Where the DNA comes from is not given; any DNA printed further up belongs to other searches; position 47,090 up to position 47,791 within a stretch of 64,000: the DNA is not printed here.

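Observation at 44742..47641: Small helical protein and adjacent NB-ARC/TPR STAND NTPase share a terminal Gln/Asn/Gly-rich motif: a candidate NLR-to-effector amyloid signalling pair in an archaeon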

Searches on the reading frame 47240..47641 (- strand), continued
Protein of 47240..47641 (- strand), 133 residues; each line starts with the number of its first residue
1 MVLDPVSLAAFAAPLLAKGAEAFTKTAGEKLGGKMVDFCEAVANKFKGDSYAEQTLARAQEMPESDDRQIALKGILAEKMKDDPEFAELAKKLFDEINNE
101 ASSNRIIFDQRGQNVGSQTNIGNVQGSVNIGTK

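Call 59: search_protein_families(library=pfam, proteins=[L019:1706-3253:+, L019:3470-3703:+, L019:3687-3920:+, L008:2921-3370:+, L008:3523-3780:+, P0121, P0135], max_evalue=0.01)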
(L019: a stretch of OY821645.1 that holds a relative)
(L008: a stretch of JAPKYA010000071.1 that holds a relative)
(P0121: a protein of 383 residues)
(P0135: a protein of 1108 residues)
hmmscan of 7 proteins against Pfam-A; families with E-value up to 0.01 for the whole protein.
L019:1706-3253:+ (515 aa): 2 families
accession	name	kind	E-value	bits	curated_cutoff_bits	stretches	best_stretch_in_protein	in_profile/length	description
PF00149.33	Metallophos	-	1.3e-16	62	21.5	1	54-267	3-190/191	Calcineurin-like phosphoesterase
PF16370.11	MetallophosC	-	9.7e-07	29.5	29.7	1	280-366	3-103/168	C terminal of Calcineurin-like phosphoesterase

L019:3470-3703:+ (77 aa): 2 families
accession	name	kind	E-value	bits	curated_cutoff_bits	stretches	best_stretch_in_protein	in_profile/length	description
PF15919.11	HicB_lk_antitox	-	1.1e-15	58.2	27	1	6-70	1-65/123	HicB_like antitoxin of bacterial toxin-antitoxin system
PF21748.3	UPF0150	-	0.00011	22.5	27.3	1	13-61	16-64/64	UPF0150-like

L019:3687-3920:+ (77 aa): 1 family
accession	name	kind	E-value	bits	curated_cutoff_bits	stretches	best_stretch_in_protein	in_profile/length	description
PF07927.17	HicA_toxin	-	1.2e-16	61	27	1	14-68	3-58/58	HicA toxin of bacterial toxin-antitoxin,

L008:2921-3370:+ (149 aa): 0 families

L008:3523-3780:+ (85 aa): 0 families

P0121 (383 aa): 1 family
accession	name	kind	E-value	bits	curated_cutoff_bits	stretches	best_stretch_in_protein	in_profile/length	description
PF12770.12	CHAT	-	7e-08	32.7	24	1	184-346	81-261/289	CHAT domain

P0135 (1108 aa): 20 families
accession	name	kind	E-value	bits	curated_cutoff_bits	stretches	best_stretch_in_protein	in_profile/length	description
PF13424.12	TPR_12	-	3.1e-50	168.7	30.1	5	938-1010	3-77/77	Tetratricopeptide repeat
PF00515.34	TPR_1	-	1.8e-31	107.1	27.8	5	939-967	2-30/34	Tetratricopeptide repeat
PF07719.23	TPR_2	-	1.1e-28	97.4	27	4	1020-1048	3-31/34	Tetratricopeptide repeat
PF13374.12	TPR_10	-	2.5e-24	84.9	27.5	2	1019-1050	3-34/42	Tetratricopeptide repeat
PF13181.12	TPR_8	-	6.2e-24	82.5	25.7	4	939-967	2-30/34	Tetratricopeptide repeat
PF13176.12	TPR_7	-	2.7e-17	61.7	27.9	1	941-974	2-35/36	Tetratricopeptide repeat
PF13749.12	HATPase_c_4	-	8.8e-13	48.5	26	1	327-418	2-89/89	Putative ATP-dependent DNA helicase recG C-terminal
PF13428.12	TPR_14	-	5.2e-11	42.5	23.5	0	1024-1047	7-30/44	Tetratricopeptide repeat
PF10579.15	Rapsyn_N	-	3.7e-09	37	23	1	965-1013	30-78/80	Rapsyn N-terminal myristoylation and linker region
PF00931.28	NB-ARC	-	2.1e-08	34.2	23.5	1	461-645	17-217/248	NB-ARC domain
PF14938.12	SNAP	-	7.8e-08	32.6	25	1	874-967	51-144/282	Soluble NSF attachment protein, SNAP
PF13414.12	TPR_11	-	2.2e-07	30.9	26.8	0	1025-1048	1-24/42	TPR repeat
PF13432.12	TPR_16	-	1.9e-06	28.7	32.7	0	990-1048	9-61/65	Tetratricopeptide repeat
PF17874.7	TPR_MalT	-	1.9e-06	27.8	45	1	858-972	40-156/336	MalT-like TPR region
PF13174.12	TPR_6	-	2.8e-06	28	26.3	0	1024-1046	6-28/33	Tetratricopeptide repeat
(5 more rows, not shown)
